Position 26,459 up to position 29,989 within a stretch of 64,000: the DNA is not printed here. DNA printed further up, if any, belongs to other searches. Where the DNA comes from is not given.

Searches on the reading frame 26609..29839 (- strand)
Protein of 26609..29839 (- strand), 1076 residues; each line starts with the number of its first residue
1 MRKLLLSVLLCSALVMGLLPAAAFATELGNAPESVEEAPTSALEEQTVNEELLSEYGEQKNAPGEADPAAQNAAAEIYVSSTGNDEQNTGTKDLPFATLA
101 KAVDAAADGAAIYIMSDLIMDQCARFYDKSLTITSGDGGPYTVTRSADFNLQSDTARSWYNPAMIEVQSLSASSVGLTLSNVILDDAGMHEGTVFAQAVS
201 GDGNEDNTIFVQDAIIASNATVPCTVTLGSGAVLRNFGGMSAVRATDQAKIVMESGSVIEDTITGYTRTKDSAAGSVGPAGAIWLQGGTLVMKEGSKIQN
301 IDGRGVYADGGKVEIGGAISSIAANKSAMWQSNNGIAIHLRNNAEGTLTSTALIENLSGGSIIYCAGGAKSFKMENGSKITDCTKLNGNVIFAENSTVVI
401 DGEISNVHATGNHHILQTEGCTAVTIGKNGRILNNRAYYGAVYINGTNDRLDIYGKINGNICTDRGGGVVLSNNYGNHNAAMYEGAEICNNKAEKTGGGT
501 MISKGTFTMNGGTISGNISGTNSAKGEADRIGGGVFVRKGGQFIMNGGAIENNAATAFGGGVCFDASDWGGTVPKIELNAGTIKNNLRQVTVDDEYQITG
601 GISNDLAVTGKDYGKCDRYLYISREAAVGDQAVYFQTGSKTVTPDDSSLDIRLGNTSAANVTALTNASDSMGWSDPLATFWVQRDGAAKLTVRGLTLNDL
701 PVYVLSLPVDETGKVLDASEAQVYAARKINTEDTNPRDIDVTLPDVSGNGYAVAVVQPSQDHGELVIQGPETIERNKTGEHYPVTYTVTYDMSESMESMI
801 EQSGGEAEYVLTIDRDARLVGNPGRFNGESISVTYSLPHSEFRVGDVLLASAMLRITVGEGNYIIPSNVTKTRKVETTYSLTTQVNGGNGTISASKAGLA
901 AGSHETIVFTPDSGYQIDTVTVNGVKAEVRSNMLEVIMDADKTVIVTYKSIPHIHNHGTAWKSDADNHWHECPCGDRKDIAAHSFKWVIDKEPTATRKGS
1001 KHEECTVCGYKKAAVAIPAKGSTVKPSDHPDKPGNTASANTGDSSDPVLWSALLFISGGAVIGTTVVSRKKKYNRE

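Call 43: search_protein_families(library=ncbifam, proteins=[window:26609-29839:-], max_evalue=0.00001)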
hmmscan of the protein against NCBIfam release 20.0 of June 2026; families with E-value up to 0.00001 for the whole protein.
window:26609-29839:- (1076 aa): 0 families

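Call 66: search_protein_families(library=pfam, proteins=[window:26609-29839:-], max_evalue=0.001)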
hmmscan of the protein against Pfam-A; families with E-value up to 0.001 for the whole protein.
window:26609-29839:- (1076 aa): 1 family
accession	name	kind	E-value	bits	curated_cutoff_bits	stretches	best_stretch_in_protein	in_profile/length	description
PF18998.6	Flg_new_2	-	2.5e-06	27.8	23.6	1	883-951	4-72/73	Divergent InlB B-repeat domain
